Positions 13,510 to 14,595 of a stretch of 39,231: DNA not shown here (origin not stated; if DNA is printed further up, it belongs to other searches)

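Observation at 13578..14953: Atypical PIN module: PIN nuclease coupled to a 262-aa upstream partner behind an 11-bp perfect palindrome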

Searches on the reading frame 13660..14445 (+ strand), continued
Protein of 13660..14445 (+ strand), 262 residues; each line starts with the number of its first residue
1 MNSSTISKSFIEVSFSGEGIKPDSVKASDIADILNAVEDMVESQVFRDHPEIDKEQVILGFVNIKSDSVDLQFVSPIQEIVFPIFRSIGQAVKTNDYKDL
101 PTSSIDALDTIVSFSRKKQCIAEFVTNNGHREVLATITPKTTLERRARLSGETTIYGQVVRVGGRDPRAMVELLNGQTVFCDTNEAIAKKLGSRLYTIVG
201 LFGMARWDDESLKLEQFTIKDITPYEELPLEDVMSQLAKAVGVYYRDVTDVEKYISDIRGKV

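Call 57: search_protein_families(library=phrogs, proteins=[window:13660-14445:+], max_evalue=0.1)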
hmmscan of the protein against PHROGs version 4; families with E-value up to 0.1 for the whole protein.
window:13660-14445:+ (262 aa): 2 families
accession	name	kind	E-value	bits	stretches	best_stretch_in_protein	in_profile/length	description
phrog_19868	-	unknown function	4.5e-13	50.3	1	103-259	76-234/239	-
phrog_1002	-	tail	0.026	15.7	0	19-45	48-74/81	tail fiber chaperone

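Call 59: search_dna_similar(query=window:13660-14445:+, collection=phages, mode=protein, max_evalue=0.001)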
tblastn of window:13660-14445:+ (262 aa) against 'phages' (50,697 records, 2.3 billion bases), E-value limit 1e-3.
No match.

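Call 60: search_dna_similar(query=window:13660-14445:+, collection=plasmids, mode=protein, max_evalue=0.001)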
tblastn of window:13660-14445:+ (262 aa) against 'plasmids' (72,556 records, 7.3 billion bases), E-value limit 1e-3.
Records with a match: 3; places in all: 3; records where one place covers at least 80% of the query: 0.
Best place of each record, by identity: <60% 3.
By first word of the organism name: Sinorhizobium 3.
By predicted mobility (MOB-suite, as given by PLSDB): non-mobilizable 3.
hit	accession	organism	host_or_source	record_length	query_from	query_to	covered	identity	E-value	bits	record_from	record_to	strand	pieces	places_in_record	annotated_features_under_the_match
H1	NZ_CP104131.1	Sinorhizobium sp. K101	Phaseolus vulgaris,cell ...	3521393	101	260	61%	29.1%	1e-6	57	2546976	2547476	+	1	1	none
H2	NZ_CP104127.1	Sinorhizobium sp. M103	Phaseolus vulgaris,cell ...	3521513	101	260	61%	29.1%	1e-6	57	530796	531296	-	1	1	none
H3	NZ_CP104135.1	Sinorhizobium sp. C101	Phaseolus vulgaris,cell ...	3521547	101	260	61%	29.1%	1e-6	57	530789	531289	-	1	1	none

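Call 61: get_annotated_region(hit=H1, flank=4000)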
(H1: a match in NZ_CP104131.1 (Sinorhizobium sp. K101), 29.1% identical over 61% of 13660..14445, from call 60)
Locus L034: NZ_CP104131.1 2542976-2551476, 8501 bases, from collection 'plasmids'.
description: Sinorhizobium sp. K101 plasmid pK101a, complete sequence
organism: Sinorhizobium sp. K101 (NCBI taxid 2976820)
taxonomy: Bacteria; Pseudomonadota; Alphaproteobacteria; Hyphomicrobiales; Rhizobiaceae; Sinorhizobium; Sinorhizobium sp. K101
host: -; source: Phaseolus vulgaris,cell culture,Phaseolus vulgaris nodule,nodule from plant grown in inoculum free soil; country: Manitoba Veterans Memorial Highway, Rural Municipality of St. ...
typing (MOB-suite, as given by PLSDB): non-mobilizable
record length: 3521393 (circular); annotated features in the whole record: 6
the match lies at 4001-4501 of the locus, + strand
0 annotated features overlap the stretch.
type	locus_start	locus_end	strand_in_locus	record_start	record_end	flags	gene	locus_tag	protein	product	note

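Call 66: find_encoding_contigs(protein=P0004, flank=3000, max_places=3)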
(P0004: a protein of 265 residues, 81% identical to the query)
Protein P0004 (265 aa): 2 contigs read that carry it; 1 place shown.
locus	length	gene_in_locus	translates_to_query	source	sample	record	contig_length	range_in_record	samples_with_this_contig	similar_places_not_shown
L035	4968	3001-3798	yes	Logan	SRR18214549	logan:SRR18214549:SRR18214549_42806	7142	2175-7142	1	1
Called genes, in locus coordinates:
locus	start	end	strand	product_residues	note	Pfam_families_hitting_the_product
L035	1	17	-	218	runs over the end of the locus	PF02254:TrkA_N, PF02558:ApbA (faint), PF13460:NAD_binding_10 (faint)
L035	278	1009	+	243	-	PF09233:Endonuc-EcoRV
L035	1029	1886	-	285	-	PF02086:MethyltransfD12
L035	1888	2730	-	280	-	PF03400:DDE_Tnp_IS1 (faint)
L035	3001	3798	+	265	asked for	-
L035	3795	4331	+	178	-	PF01850:PIN (faint)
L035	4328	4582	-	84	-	-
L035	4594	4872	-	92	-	-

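Call 67: find_encoding_contigs(protein=P0007, flank=3000, max_places=3)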
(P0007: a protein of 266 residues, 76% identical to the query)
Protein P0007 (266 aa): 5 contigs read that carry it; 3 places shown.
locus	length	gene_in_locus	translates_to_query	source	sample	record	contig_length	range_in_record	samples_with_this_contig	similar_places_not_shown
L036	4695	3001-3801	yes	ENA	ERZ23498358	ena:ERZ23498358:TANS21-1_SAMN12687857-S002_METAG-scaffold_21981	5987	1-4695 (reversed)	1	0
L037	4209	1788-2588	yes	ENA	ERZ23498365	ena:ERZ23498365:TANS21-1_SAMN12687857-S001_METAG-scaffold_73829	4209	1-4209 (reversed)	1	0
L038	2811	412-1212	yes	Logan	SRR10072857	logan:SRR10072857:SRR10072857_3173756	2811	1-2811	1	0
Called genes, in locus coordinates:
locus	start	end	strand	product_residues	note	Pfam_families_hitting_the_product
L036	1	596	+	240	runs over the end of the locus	-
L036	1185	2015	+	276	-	-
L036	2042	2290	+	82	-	-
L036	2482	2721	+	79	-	-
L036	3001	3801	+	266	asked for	-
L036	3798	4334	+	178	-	PF01850:PIN (weak)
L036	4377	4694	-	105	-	?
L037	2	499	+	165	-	?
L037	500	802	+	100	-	-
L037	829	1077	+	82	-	-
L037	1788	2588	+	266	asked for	-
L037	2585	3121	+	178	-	PF01850:PIN (weak)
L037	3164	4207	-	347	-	?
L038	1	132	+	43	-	?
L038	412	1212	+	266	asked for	-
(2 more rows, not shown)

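Call 68: find_encoding_contigs(protein=P0009, flank=3000, max_places=3)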
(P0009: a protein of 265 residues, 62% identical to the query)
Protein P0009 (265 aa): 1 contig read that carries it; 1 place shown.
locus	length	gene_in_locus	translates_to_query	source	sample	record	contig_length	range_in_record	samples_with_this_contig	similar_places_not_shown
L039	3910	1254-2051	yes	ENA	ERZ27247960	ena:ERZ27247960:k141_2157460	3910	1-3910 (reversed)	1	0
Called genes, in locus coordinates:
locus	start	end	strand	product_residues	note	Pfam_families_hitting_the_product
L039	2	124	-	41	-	?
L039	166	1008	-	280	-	PF03400:DDE_Tnp_IS1 (faint)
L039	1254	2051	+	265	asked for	-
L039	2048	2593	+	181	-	-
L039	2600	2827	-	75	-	-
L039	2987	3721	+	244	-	PF09851:SHOCT (weak)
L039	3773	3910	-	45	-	?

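Call 71: search_protein_families(library=pfam, proteins=[L035:1891-2730:-, L014:4880-5710:-, L039:169-1008:-, L003:4893-5690:-], max_evalue=1)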
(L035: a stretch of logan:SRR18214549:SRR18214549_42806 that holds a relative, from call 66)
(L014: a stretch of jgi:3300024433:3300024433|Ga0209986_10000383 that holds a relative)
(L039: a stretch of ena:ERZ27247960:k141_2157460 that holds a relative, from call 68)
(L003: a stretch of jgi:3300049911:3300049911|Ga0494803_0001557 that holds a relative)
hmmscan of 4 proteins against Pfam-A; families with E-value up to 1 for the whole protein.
L035:1891-2730:- (280 aa): 6 families
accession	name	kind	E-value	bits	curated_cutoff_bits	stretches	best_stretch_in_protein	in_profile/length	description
PF03400.19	DDE_Tnp_IS1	-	2.5e-07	31.6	24.1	1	196-238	84-126/131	IS1 transposase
PF13683.12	rve_3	-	0.00019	21.6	26.5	1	199-251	17-64/67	Integrase core domain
PF12759.13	HTH_Tnp_IS1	-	0.0017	18.4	24.9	1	9-41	11-43/46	InsA C-terminal domain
PF13610.12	DDE_Tnp_IS240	-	0.007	16.9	27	1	94-148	20-75/139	DDE domain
PF02796.21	HTH_7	-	0.1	13.2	23.8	1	3-41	5-43/45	Helix-turn-helix domain of resolvase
PF13542.12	HTH_Tnp_ISL3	-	0.18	11.8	27.4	1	10-40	18-47/51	Helix-turn-helix domain of transposase family ISL3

L014:4880-5710:- (277 aa): 6 families
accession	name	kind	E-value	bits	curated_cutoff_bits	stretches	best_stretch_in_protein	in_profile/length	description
PF03400.19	DDE_Tnp_IS1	-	0.00031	21.5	24.1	1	197-237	85-125/131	IS1 transposase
PF12759.13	HTH_Tnp_IS1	-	0.00049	20.1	24.9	1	9-41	11-43/46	InsA C-terminal domain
PF13683.12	rve_3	-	0.0016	18.6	26.5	1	200-251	18-64/67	Integrase core domain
PF13542.12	HTH_Tnp_ISL3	-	0.02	14.8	27.4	1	9-41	17-48/51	Helix-turn-helix domain of transposase family ISL3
PF02796.21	HTH_7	-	0.036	14.6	23.8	1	3-41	5-43/45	Helix-turn-helix domain of resolvase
PF13384.12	HTH_23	-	0.16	12.3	24.6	1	4-41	2-39/50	Homeodomain-like domain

L039:169-1008:- (280 aa): 5 families
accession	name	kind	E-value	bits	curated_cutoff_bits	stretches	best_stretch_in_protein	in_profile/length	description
PF03400.19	DDE_Tnp_IS1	-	5.5e-06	27.2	24.1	1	196-233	84-121/131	IS1 transposase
PF13551.12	HTH_29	-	0.0097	16.4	28.1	1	9-42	1-35/64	Winged helix-turn helix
PF13610.12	DDE_Tnp_IS240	-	0.026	15.1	27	1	93-152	19-79/139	DDE domain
PF20901.3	Sf6_terminase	-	0.051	14.1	27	1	8-52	5-50/106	Bacteriophage Sf6, terminase small subunit-like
PF13542.12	HTH_Tnp_ISL3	-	0.2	11.6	27.4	1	10-42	18-49/51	Helix-turn-helix domain of transposase family ISL3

L003:4893-5690:- (266 aa): 6 families
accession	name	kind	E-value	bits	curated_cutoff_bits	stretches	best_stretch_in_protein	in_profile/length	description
PF03400.19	DDE_Tnp_IS1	-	2e-05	25.4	24.1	1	183-223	83-123/131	IS1 transposase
PF13610.12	DDE_Tnp_IS240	-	5.7e-05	23.7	27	1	82-148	20-87/139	DDE domain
PF13683.12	rve_3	-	0.024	14.8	26.5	1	187-239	17-64/67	Integrase core domain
PF00665.32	rve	-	0.032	14.9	32.6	1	73-153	22-91/102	Integrase core domain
PF13358.12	DDE_3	-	0.16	12.2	28.6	1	79-131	37-91/146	DDE superfamily endonuclease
PF11770.13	GAPT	-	0.16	12.2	21.1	1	211-236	118-143/156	GRB2-binding adapter (GAPT)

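Call 73: search_protein_families(library=pfam, proteins=[L035:4331-4582:-, L003:7338-7577:-, L039:2603-2827:-, L011:7396-7722:-, L035:4597-4872:-, L036:4377-4694:-], max_evalue=1)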
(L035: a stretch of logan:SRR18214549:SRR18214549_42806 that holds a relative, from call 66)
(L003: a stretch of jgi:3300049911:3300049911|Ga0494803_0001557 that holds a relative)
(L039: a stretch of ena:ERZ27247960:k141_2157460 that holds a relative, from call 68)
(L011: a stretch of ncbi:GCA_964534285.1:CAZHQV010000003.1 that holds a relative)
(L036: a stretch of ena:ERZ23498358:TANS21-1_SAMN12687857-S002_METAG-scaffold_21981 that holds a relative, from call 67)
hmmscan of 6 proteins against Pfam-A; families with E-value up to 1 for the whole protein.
L035:4331-4582:- (84 aa): 0 families

L003:7338-7577:- (80 aa): 1 family
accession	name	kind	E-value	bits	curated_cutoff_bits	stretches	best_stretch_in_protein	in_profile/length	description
PF12835.12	Integrase_1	-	0.03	14.7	23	1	40-75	66-101/149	Integrase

L039:2603-2827:- (75 aa): 0 families

L011:7396-7722:- (109 aa): 0 families

L035:4597-4872:- (92 aa): 2 families
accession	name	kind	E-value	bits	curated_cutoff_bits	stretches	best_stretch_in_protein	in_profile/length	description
PF11348.13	DUF3150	-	0.15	11.7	24.9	1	7-31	100-124/257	Protein of unknown function (DUF3150)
PF12860.13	PAS_7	-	0.32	11.6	27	1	10-66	53-110/115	PAS fold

L036:4377-4694:- (105 aa): 1 family
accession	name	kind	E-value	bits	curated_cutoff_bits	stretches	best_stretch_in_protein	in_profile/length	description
PF00589.27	Phage_integrase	-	2.8e-13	50.5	27.1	1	2-78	96-171/172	Phage integrase family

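Call 83: find_homologous_proteins(query=A3, max_evalue=0.001)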
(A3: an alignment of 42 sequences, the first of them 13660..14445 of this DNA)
Query A3 (42 sequences) (262 aa, profile of the alignment): 28 proteins with E <= 0.001 among 4600 candidates.
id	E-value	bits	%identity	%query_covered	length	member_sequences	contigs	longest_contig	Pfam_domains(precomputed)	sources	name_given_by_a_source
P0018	3.2e-99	349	39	95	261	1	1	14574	-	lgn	-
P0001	4.5e-99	349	93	99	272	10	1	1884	-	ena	-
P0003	7.3e-99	348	85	99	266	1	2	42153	-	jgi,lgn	-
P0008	4.9e-98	346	76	97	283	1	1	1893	-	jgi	jgi:hypothetical protein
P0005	6.4e-98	345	80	99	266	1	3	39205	-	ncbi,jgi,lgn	-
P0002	1.3e-97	344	86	99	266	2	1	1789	-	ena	-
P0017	2.1e-96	340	43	95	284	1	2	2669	-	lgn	-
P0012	9.8e-96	338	57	96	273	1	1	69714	-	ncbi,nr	ncbi:MAG: hypothetical protein HY673_14385 [Chloroflexi bacterium]|nr:hypothetical protein [Chlorofl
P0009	1.5e-95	337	62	99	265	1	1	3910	-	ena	-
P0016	2.3e-95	337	53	99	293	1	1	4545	-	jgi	jgi:hypothetical protein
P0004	4.3e-95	336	81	99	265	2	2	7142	-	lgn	-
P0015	4.6e-95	336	53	97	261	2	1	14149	-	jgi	jgi:hypothetical protein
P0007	1.0e-94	335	76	99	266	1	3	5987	-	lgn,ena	-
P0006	3.8e-94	333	79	99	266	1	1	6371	-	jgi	-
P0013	5.8e-94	332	55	99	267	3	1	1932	-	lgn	-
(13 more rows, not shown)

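Call 86: fold_search(model_id=the predicted structure, library=viral)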
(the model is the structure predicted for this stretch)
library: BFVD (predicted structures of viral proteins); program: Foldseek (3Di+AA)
matches with E <= 10: 966; with E <= 0.001: 4
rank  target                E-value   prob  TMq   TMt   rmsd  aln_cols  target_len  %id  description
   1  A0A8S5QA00            2.2e-11  1.00  0.39  0.29  13.5       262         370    9  DUF6575 domain-containing protein [Siphoviridae sp. ctoic9]
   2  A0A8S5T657            8.2e-09  1.00  0.41  0.40  10.8       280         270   10  Uncharacterized protein [Myoviridae sp. ctLIM9]
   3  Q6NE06                2.0e-06  1.00  0.39  0.29  12.2       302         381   11  Uncharacterized protein [Leptospira phage LE1]
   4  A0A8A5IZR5            2.4e-04  1.00  0.23  0.14  14.6       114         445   15  (no name in the UniProt tables at hand)
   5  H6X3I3                2.0e-03  0.91  0.24  0.34  16.7       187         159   11  Uncharacterized protein [Klebsiella phage vB_KleM_RaK2]
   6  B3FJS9                2.0e-03  0.54  0.20  0.20  19.1       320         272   11  Uncharacterized protein [Pseudomonas phage 201phi2-1]
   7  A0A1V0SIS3            2.1e-03  0.94  0.16  0.21  14.2       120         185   18  Translation initiation factor 1A / IF-1 [Klosneuvirus KNV1]
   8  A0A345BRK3            2.2e-03  1.00  0.24  0.54   5.0        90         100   13  (no name in the UniProt tables at hand)
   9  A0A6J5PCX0            2.6e-03  0.99  0.19  0.23  15.9       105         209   14  Uncharacterized protein [uncultured Caudovirales phage]
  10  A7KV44                2.8e-03  1.00  0.24  0.06   7.1       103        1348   17  (no name in the UniProt tables at hand)
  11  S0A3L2                2.8e-03  0.96  0.20  0.29  14.5       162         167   12  Uncharacterized protein [Cellulophaga phage phi14:2]
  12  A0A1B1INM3            3.0e-03  1.00  0.26  0.27  12.3       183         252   12  (no name in the UniProt tables at hand)
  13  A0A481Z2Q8            3.0e-03  0.38  0.18  0.10  16.3       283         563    9  Regulator of chromosome condensation protein [Pithovirus LCPAC101]
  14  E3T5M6                3.2e-03  1.00  0.20  0.30   8.3       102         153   16  Uncharacterized protein [Cafeteria roenbergensis virus (strain BV-PW1)]
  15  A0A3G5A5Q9            3.3e-03  0.99  0.20  0.31  13.4       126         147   13  Uncharacterized protein [Hyperionvirus sp.]
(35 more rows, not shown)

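Call 88: search_protein_families(library=pfam, alignment_id=A10, max_evalue=0.1)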
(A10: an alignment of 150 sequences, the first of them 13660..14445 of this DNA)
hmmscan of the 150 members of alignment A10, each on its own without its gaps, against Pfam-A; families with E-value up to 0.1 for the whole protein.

A. member 1, window:13660-14445:+ (262 aa): 1 family
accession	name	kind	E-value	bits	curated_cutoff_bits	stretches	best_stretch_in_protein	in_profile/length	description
PF19952.5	DUF6414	-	0.017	15.3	25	0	8-174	109-234/283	Domain of unknown function (DUF6414)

B. families by the number of members that match (of 150 scanned): 32 families (the first 25 are shown)
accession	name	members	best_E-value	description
PF19952.5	DUF6414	2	0.017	Domain of unknown function (DUF6414)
PF07431.17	DUF1512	1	0.0014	Protein of unknown function (DUF1512) N-terminal domain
PF00863.25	Peptidase_C4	1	0.0021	Peptidase family C4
PF07478.18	Dala_Dala_lig_C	1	0.0061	D-ala D-ala ligase C-terminus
PF16754.10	Pesticin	1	0.0072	Bacterial toxin homologue of phage lysozyme, C-term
PF11948.15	DUF3465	1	0.0083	Protein of unknown function (DUF3465)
PF22089.2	DIP2116-like_N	1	0.0086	DIP2116-like, N-terminal domain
PF09820.16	AAA-ATPase_like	1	0.014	Predicted AAA-ATPase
PF11774.14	Lsr2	1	0.015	Lsr2 dimerization domain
PF25001.1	Aegyptin_C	1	0.018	Aegyptin, C-terminal domain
PF08178.16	GnsAB_toxin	1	0.018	GnsA/GnsB toxin of bacterial toxin-antitoxin system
PF01435.24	Peptidase_M48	1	0.021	Peptidase family M48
PF01509.24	TruB_N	1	0.024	TruB family pseudouridylate synthase (N terminal domain)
PF05443.17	ROS_MUCR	1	0.03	ROS/MUCR transcriptional regulator protein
PF01326.24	PPDK_N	1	0.031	Pyruvate phosphate dikinase, AMP/ATP-binding domain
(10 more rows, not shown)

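Call 99: find_related_loci(query=A1, collection=viral_contigs, flank=5000)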
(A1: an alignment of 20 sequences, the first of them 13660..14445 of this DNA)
Query A1 (262 aa) in viral_contigs; peptide patterns used: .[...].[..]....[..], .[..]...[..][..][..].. (x = any residue, [..] = any of these).
116 stretches matched a pattern, but none encodes a relative of the query by tblastn (E <= 1e-3).
